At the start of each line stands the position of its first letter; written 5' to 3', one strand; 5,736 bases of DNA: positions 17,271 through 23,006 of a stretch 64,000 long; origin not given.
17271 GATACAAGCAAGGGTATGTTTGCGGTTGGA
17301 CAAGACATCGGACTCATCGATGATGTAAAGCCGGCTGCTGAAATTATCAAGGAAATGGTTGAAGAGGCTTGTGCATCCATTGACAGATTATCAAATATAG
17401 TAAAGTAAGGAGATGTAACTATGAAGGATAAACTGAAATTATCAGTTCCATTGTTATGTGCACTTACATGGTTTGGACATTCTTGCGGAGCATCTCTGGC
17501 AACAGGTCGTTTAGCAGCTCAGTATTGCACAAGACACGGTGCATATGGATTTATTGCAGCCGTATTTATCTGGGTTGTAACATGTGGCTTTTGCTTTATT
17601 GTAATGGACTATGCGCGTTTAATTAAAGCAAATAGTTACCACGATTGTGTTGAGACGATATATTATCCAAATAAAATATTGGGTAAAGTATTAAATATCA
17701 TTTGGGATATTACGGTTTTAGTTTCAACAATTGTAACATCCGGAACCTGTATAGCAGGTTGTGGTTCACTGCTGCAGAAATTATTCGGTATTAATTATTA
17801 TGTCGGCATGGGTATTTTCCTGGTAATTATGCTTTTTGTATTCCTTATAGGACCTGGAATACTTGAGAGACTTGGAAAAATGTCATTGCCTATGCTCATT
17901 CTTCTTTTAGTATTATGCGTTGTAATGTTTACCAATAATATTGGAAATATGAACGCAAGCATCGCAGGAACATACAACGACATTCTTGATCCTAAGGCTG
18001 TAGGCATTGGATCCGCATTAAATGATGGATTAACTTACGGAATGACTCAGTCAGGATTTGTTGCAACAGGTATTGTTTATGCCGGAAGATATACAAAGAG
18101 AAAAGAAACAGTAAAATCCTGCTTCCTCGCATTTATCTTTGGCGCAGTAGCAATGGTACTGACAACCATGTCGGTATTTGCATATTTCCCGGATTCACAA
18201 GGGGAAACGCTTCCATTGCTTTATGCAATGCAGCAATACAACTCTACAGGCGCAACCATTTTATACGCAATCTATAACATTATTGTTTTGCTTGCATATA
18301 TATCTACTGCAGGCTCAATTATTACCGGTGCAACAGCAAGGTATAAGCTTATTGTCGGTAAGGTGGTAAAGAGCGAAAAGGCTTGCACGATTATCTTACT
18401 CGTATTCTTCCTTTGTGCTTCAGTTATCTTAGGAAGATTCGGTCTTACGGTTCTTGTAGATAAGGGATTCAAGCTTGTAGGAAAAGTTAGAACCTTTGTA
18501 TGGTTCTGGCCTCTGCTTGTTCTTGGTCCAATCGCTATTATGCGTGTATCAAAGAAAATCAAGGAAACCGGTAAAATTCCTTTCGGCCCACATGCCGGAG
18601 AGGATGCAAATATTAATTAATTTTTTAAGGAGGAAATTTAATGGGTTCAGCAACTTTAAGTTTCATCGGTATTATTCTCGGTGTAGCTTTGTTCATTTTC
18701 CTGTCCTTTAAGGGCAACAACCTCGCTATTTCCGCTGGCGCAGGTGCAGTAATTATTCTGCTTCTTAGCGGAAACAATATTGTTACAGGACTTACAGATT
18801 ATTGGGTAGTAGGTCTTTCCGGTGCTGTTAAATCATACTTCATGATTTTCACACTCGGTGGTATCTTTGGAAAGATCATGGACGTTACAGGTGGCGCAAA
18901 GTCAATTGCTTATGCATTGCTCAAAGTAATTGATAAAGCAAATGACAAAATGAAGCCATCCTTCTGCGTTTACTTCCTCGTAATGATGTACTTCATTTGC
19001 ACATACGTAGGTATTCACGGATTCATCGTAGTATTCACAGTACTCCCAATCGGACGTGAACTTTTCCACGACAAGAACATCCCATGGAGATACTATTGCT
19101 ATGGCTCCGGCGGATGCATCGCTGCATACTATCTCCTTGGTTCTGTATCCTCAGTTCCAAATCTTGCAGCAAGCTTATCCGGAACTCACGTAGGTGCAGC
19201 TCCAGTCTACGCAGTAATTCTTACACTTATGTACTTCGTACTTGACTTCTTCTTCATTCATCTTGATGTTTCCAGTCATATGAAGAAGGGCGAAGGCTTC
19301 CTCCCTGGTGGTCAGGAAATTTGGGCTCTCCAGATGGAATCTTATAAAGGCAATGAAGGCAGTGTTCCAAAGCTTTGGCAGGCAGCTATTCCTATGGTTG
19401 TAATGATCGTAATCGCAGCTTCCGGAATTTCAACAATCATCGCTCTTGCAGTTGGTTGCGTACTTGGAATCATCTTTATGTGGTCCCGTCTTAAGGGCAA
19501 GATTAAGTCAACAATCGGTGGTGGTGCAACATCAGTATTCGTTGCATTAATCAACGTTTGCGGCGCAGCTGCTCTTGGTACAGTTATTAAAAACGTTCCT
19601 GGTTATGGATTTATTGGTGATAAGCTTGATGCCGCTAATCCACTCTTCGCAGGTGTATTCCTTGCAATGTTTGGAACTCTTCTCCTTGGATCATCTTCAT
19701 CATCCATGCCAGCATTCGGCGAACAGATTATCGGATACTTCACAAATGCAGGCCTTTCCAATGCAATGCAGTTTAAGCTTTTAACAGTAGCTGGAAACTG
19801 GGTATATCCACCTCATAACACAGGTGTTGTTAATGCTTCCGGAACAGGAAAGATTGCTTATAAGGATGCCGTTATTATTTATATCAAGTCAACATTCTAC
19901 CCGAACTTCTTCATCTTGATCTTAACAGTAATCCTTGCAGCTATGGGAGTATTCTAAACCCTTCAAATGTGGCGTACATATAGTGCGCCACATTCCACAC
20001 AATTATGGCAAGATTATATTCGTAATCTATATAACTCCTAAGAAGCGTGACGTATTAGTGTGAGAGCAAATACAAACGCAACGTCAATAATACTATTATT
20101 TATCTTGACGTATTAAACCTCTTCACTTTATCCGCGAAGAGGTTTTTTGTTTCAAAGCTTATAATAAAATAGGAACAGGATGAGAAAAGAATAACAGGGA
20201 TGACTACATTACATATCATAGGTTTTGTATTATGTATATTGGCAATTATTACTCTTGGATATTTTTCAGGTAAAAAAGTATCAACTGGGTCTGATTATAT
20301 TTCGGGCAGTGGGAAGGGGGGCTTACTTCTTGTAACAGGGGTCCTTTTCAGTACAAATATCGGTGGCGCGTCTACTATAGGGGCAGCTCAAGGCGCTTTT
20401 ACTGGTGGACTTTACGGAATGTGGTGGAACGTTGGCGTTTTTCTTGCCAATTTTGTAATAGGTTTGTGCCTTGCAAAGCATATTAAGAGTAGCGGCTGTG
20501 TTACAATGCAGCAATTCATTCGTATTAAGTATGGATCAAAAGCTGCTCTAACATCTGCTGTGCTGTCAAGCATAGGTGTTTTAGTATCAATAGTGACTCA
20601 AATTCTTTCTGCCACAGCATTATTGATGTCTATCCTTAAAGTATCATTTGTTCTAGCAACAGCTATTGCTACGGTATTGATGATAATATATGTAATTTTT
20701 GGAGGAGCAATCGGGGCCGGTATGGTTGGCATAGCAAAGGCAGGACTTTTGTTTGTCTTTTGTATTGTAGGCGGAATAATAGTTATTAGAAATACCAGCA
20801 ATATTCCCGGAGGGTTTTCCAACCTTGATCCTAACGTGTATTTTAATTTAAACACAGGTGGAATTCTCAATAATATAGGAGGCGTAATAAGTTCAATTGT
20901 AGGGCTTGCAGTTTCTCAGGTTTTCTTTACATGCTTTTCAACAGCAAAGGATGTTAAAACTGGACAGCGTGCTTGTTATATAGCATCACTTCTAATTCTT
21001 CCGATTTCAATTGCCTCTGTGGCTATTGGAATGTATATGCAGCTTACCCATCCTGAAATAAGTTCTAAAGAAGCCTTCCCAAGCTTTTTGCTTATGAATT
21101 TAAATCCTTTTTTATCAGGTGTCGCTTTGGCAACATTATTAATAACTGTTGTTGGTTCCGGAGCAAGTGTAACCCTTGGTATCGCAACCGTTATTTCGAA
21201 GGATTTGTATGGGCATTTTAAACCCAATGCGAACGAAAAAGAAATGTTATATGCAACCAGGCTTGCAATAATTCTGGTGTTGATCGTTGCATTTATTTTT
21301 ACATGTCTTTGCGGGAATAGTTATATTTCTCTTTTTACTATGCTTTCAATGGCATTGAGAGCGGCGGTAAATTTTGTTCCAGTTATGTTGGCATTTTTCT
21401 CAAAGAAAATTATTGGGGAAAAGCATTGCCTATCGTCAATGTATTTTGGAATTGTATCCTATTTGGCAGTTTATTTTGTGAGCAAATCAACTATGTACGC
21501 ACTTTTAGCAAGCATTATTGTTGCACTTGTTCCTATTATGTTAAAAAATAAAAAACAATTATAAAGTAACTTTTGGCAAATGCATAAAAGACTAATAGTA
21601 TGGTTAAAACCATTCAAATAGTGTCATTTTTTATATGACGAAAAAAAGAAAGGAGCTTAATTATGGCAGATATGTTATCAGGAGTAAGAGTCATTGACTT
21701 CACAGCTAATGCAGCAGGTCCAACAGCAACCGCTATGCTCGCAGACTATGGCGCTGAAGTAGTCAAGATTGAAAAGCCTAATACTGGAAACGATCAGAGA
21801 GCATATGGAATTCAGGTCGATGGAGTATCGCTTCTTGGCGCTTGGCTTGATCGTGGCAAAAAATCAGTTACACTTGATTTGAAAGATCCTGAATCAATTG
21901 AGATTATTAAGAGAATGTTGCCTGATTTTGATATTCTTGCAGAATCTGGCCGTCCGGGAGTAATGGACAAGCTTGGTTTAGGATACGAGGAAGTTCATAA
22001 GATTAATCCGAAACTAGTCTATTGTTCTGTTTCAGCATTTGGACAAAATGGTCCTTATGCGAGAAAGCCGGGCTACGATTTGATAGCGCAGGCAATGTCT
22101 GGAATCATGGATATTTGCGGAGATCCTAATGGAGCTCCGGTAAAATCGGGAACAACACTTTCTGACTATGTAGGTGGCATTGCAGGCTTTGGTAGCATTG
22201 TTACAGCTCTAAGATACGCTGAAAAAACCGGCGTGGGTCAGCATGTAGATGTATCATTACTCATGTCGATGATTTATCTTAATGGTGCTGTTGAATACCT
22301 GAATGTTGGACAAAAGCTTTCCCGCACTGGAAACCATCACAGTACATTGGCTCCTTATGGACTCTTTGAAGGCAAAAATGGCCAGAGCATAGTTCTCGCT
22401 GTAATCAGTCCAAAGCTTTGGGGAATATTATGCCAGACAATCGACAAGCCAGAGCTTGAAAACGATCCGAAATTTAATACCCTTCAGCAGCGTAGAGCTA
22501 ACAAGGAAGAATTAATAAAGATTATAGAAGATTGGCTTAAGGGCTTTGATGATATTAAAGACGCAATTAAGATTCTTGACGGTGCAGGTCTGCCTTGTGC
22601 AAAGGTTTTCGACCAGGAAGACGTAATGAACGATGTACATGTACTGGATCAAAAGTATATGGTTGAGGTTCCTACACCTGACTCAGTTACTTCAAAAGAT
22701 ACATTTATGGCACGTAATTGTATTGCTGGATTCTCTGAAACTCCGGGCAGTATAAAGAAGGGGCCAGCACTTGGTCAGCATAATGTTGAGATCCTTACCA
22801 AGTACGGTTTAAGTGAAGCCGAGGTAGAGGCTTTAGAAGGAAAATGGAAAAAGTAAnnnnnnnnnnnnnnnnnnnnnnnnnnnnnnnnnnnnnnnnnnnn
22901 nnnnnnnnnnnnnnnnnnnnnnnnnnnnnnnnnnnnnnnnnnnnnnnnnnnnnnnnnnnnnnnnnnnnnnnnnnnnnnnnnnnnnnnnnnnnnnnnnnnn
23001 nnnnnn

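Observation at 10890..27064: Sigma-54-activated acyl-CoA island with two CaiB-type transferases, two ACADs plus EtfBA, two extra ene-reductase types and three importers, but no nameable substrate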

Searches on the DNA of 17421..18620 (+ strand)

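Call 90: search_rna_families(source=L016, start=5150, end=5620, threshold=evalue, max_evalue=1)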
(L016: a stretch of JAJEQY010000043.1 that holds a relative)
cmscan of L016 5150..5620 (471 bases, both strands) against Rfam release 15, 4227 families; matches with E-value up to 1: 31.
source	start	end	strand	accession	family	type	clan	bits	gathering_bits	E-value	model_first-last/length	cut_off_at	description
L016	5174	5280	+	RF02822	Srn266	Gene; sRNA;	-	42.4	63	2.1e-05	1-112/112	no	Streptococcus RNA 266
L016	5233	5331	-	RF02822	Srn266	Gene; sRNA;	-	36.5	63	0.00034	1-112/112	no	Streptococcus RNA 266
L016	5226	5286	-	RF03743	MIR7696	Gene; miRNA;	-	36.4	83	1.9e-05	1-88/88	no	MIR7696 microRNA precursor family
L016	5232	5281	+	RF03743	MIR7696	Gene; miRNA;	-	35.4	83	3.5e-05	1-88/88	no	MIR7696 microRNA precursor family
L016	5217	5299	+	RF03769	mir-3913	Gene; miRNA;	-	32.2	100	0.00015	1-100/100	no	mir-3913 microRNA precursor family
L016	5231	5282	-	RF03769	mir-3913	Gene; miRNA;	-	31.5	100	0.00022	1-100/100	no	mir-3913 microRNA precursor family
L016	5224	5288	-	RF03605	MIR4221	Gene; miRNA;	-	29.3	100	0.00066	1-132/132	no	MIR4221 microRNA precursor family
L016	5233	5280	+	RF04133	MIR2646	Gene; miRNA;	-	28.7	245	0.00023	1-256/256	no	MIR2646 microRNA precursor family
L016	5220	5295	-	RF04174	MIR4208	Gene; miRNA;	-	28.7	140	0.023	1-191/191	no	MIR4208 microRNA precursor family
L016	5186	5305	+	RF03530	bglG-cis-reg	Cis-reg;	-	28.2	80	0.0042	1-137/137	no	cis-regulatory element of the bglG/LicT operon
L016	5231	5281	+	RF03923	mir-964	Gene; miRNA;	-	26.5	100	0.0042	1-90/90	no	mir-964 microRNA precursor family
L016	5229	5284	-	RF04120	MIR5998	Gene; miRNA;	-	26.4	180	0.0012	1-173/173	no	MIR5998 microRNA precursor family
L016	5229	5284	+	RF00972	mir-651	Gene; miRNA;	-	26.3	106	0.0044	1-86/86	no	mir-651 microRNA precursor family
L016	5221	5294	+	RF02516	MIR393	Gene; miRNA;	-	22.6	60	0.016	1-126/126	no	mir-393 microRNA precursor family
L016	5224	5328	-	RF01859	Phe_leader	Cis-reg; leader;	-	22.4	55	0.21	1-125/125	no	Phenylalanine leader peptide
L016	5217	5283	+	RF01813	rdlD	Gene; antitoxin;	-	22.2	50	0.037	1-66/66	no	rdlD antitoxin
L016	5230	5281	-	RF01813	rdlD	Gene; antitoxin;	-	21.4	50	0.062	17-64/66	no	rdlD antitoxin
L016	5230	5341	+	RF02411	snoR138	Gene; snRNA; snoRNA; HACA-box;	-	21.2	44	0.077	1-154/154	no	Small nucleolar RNA snoR138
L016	5179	5289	+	RF02322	TtnuHACA15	Gene; snRNA; snoRNA; HACA-box;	-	21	100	0.31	1-117/117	no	Tetrahymena snoRNA TtnuHACA15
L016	5229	5285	+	RF00697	mir-186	Gene; miRNA;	-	20.2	70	0.28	1-82/82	no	mir-186 microRNA precursor family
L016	5213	5298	-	RF02810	Lst_thermometer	Cis-reg; thermoregulator;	-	19.9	126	0.29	1-115/115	no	Lst 5' UTR thermometer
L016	5233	5341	+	RF01663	ceN93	Gene; sRNA;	-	19.2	60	0.73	1-131/131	no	Caenorhabditis sRNA ceN93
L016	5229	5279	+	RF01256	snR43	Gene; snRNA; snoRNA; HACA-box;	CL00027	18.8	60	0.11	67-130/207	no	Small nucleolar RNA snR43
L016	5240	5271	-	RF03803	MIR1886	Gene; miRNA;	-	18.7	62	0.54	1-52/52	no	MIR1886 microRNA precursor family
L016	5239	5456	+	RF01464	rliA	Gene; sRNA;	-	18.6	50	0.19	1-224/224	no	Listeria sRNA rliA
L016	5245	5344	+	RF01454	RCNMV_5UTR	Cis-reg;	-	18.6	75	0.62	1-123/123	no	5'UTR enhancer element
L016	5231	5282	+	RF03650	mir-1290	Gene; miRNA;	-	18.4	82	0.52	1-76/76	no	mir-1290 microRNA precursor family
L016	5231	5282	-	RF03650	mir-1290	Gene; miRNA;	-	18.4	82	0.52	1-76/76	no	mir-1290 microRNA precursor family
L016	5230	5359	-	RF01822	RsaJ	Gene; sRNA;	-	18.2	100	0.044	1-287/287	no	RNA Staph. aureus A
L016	5176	5309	+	RF02360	Yfr8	Gene; sRNA;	-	16.8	40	0.19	1-226/226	no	Cyanobacterial functional RNA 8/9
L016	5152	5289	+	RF02590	Spy1186876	Gene; sRNA;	-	14.4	208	0.89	1-243/243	no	S. pyogenes small RNA 1186876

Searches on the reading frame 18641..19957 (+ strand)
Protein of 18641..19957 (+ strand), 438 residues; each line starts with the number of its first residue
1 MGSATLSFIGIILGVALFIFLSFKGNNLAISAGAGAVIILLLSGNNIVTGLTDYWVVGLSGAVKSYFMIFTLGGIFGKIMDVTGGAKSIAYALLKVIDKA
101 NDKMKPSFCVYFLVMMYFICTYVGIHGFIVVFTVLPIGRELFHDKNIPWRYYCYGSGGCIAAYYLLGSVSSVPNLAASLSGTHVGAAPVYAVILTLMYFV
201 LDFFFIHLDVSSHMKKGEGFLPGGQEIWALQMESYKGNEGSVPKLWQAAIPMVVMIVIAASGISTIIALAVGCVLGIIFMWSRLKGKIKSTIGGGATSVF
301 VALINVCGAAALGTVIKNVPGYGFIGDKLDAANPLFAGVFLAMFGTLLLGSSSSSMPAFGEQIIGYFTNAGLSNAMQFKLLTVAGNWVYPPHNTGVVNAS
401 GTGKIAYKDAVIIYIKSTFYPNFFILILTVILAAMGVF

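Call 3: search_protein_families(library=pfam, proteins=[window:18641-19957:+])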
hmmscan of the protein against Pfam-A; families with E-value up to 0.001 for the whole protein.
window:18641-19957:+ (438 aa): 0 families
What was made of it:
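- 18641..19957 (+): Mem2: GntP-like carrier (438 aa), probably the carboxylate importer. No Pfam hit for the window protein (call 3).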

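Call 5: search_protein_families(library=ncbifam, proteins=[window:18641-19957:+], max_evalue=0.00001)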
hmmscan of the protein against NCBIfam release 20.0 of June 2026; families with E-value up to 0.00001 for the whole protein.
window:18641-19957:+ (438 aa): 0 families

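Call 9: search_protein_families(library=ncbifam, proteins=[window:18641-19957:+], max_evalue=0.1)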
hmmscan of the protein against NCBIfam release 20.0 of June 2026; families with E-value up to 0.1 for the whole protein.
window:18641-19957:+ (438 aa): 1 family
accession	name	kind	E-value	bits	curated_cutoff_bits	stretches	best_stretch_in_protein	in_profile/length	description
NF053599.1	transp_MmpA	equivalog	0.031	12.9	210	1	249-327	241-317/543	MmpA family trehalose lipid delivery protein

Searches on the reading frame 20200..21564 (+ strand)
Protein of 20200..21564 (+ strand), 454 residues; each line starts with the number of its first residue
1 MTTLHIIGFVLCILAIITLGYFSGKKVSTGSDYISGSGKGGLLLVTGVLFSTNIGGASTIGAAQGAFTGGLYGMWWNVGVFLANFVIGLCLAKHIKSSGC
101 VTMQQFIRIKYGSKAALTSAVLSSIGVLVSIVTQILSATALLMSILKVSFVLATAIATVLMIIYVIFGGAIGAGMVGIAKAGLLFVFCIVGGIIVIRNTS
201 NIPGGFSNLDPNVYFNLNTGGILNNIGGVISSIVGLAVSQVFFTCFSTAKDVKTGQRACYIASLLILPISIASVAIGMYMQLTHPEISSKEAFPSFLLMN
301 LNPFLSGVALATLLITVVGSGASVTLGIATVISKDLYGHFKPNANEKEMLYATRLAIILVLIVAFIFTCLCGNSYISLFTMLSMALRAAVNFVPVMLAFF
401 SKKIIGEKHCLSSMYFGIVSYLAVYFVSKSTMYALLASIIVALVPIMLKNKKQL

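Call 3: search_protein_families(library=pfam, proteins=[window:20200-21564:+])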
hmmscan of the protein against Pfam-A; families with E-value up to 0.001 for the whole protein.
window:20200-21564:+ (454 aa): 1 family
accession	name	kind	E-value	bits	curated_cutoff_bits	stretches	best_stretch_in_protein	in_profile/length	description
PF00474.23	SSF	-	9.6e-26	91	22.8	1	37-404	5-394/406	Sodium:solute symporter family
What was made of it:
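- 20200..21564 (+): SSS-family symporter (454 aa), a variable member. PF00474 (call 3).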

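Call 5: search_protein_families(library=ncbifam, proteins=[window:20200-21564:+], max_evalue=0.00001)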
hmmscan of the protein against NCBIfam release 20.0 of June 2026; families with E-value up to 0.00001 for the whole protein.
window:20200-21564:+ (454 aa): 9 families
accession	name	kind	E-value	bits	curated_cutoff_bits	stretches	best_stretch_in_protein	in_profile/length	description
TIGR00813.1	sss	superfamily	8.6e-20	71.2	184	1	33-404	1-399/411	sodium/solute symporter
NF006903.2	PRK09395.1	subfamily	1.6e-16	59.8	750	2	6-197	38-230/552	cation/acetate symporter ActP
TIGR02711.1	symport_actP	equivalog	6.4e-16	58.2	1099.25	2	5-199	34-229/549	cation/acetate symporter ActP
NF009135.0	PRK12488.1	subfamily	7.3e-16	57.8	850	2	303-436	357-487/549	cation/acetate symporter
TIGR02121.1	Na_Pro_sym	equivalog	2.5e-15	56.2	515.5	1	6-448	4-464/488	sodium/proline symporter PutP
NF007790.0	PRK10484.1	equivalog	1.8e-14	53.5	401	1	2-448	2-477/527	solute:sodium symporter family transporter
TIGR02119.1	panF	equivalog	1.9e-14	53.6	328.05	1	6-450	4-465/471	sodium/pantothenate symporter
NF058657.1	MncbAcdTpMctC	equivalog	1.1e-11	44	670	1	3-431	6-459/527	monocarboxylic acid transporter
TIGR03648.1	Na_symport_lg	subfamily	1.3e-07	30.5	320.75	1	300-432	357-488/547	VC_2705 family sodium/solute symporter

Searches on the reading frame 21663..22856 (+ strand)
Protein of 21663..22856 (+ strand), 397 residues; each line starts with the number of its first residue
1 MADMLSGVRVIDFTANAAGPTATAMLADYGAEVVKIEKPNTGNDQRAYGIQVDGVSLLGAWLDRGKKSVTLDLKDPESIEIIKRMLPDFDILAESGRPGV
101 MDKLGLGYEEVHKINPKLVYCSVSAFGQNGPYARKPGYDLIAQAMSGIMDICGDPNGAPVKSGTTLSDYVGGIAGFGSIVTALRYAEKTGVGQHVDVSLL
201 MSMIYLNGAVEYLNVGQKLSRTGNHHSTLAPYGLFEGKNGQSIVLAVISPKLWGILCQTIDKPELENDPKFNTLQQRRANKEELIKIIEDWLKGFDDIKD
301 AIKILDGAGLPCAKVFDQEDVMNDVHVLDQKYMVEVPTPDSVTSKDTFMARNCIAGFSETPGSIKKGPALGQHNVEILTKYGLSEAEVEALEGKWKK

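Call 3: search_protein_families(library=pfam, proteins=[window:21663-22856:+])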
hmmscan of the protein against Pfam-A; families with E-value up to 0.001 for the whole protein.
window:21663-22856:+ (397 aa): 1 family
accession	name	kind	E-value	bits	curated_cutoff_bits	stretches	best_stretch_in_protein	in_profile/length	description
PF02515.22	CoA_transf_3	-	6.3e-110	368.2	23.3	1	5-374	1-366/366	CoA-transferase family III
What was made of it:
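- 21663..22856 (+): CoAT2: family III CoA-transferase (397 aa), the core transferase; proposed product-CoA:substrate 'loop' enzyme. PF02515 E 6e-110 (call 3).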

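Call 5: search_protein_families(library=ncbifam, proteins=[window:21663-22856:+], max_evalue=0.00001)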
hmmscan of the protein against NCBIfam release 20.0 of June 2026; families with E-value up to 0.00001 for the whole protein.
window:21663-22856:+ (397 aa): 7 families
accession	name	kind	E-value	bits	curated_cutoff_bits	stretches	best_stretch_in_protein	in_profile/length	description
NF052585.1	SucGlutTfsCaiB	equivalog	2.9e-75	253.3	750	1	4-381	7-388/394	succinate--glutarate CoA-transferase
NF008511.0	PRK11430.1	equivalog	1.7e-73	247.9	522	1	6-318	11-323/381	CoA:oxalate CoA-transferase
NF003809.0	PRK05398.1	subfamily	1.5e-71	241.2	442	2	2-206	2-207/416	formyl-CoA transferase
TIGR03253.1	oxalate_frc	equivalog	1.7e-70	237.8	504.2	2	4-224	3-222/416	formyl-CoA transferase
NF041294.1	Scnl_mescCoAtase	equivalog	3.8e-70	237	700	1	4-378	3-380/381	succinyl-CoA:mesaconate CoA-transferase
NF002914.1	PRK03525.1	equivalog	4.8e-42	144.3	413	1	4-392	9-392/400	L-carnitine CoA-transferase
TIGR04253.1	mesacon_CoA_iso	equivalog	3.6e-12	46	725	1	4-391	2-394/403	2-methylfumaryl-CoA isomerase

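Call 12: search_solved_structures(query=window:21663-22856:+, max_evalue=1e-20)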
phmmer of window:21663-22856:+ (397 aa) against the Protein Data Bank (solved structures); distinct sequences matched with E-value up to 1e-20: 32.
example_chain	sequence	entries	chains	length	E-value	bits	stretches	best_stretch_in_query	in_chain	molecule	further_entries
9br6_A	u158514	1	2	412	2e-66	227.9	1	5-379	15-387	Succinate--hydroxymethylglutarate CoA-transferase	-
9br7_A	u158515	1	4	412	7.3e-66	226.1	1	5-379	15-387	Succinate--hydroxymethylglutarate CoA-transferase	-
4hl6_A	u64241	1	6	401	1.1e-63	218.9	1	6-294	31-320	Uncharacterized protein YfdE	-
10uh_A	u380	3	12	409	2.1e-62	214.6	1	5-286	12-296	Formyl-coenzyme a transferase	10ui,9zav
4ed9_A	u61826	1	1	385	3.3e-55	191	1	5-324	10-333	CAIB/BAIF family protein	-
1pt5_A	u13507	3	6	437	1e-47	166.3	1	2-208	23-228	Hypothetical protein yfdW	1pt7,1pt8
1pqy_A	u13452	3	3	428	1.3e-47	166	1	4-392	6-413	Hypothetical protein yfdW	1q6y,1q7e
3ubm_A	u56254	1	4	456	7.8e-45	156.8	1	5-223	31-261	Formyl-CoA:oxalate CoA-transferase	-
2vjo_A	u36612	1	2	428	2.2e-44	155.3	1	3-223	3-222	FORMYL-COENZYME A TRANSFERASE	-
2vjp_A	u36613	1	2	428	8.1e-44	153.5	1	3-223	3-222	FORMYL-COENZYME A TRANSFERASE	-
2vjn_A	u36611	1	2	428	9.9e-44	153.2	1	3-223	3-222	FORMYL-COENZYME A TRANSFERASE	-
1p5h_A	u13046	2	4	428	1.1e-43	153.1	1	3-223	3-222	Formyl-coenzyme A transferase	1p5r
2vjk_A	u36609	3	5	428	1.1e-43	153.1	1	3-223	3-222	FORMYL-COENZYME A TRANSFERASE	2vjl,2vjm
1t4c_A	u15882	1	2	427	1.7e-43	152.4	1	5-223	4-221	Formyl-CoA:oxalate CoA-transferase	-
2vjq_A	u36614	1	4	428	2.2e-43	152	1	3-223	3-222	FORMYL-COENZYME A TRANSFERASE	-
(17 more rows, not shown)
